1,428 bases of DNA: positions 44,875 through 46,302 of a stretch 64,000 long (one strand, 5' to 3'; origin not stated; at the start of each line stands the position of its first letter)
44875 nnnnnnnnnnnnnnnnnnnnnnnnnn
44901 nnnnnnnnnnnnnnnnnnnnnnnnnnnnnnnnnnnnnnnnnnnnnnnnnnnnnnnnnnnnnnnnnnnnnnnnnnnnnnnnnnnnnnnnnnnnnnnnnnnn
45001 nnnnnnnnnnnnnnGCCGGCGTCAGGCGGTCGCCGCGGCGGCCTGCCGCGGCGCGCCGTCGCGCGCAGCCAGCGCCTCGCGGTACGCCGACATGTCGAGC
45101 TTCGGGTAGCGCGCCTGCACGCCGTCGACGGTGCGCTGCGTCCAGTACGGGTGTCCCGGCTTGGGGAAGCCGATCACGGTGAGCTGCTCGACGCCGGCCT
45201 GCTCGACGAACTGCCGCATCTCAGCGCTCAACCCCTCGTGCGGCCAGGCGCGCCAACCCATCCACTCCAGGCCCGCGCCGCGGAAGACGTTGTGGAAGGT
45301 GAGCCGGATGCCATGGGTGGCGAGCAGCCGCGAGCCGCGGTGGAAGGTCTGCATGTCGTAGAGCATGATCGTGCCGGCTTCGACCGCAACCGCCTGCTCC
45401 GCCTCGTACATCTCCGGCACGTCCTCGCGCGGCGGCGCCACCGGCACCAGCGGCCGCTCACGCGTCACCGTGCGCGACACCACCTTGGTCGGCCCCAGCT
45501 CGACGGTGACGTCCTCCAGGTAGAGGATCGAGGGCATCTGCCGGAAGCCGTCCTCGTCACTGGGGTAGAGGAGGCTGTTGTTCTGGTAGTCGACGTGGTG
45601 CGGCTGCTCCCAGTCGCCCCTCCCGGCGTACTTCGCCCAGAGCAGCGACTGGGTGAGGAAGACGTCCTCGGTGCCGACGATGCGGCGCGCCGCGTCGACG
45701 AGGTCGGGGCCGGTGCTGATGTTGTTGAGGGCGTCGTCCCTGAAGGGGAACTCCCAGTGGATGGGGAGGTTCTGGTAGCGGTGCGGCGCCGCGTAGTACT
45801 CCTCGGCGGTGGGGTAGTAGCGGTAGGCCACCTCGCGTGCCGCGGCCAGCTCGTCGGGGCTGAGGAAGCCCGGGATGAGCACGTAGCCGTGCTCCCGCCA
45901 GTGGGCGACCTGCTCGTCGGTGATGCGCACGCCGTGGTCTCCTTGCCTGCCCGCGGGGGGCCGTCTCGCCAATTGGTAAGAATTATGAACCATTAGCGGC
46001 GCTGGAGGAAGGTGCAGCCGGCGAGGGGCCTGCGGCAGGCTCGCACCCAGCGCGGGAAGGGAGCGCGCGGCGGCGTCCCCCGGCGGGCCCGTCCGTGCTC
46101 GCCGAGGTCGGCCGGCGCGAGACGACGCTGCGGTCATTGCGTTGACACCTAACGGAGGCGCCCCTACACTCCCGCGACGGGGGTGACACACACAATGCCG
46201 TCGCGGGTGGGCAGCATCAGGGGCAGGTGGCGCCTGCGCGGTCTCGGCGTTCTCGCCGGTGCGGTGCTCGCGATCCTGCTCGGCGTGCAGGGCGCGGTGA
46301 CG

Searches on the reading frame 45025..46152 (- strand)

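Call 75: search_protein_families(library=pfam, proteins=[window:45025-46152:-], max_evalue=0.0001)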
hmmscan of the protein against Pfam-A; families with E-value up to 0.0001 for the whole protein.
window:45025-46152:- (376 aa): 1 family
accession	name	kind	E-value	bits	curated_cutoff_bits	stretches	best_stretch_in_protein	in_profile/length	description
PF05721.19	PhyH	-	3.4e-13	50.8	22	1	85-274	1-203/213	Phytanoyl-CoA dioxygenase (PhyH)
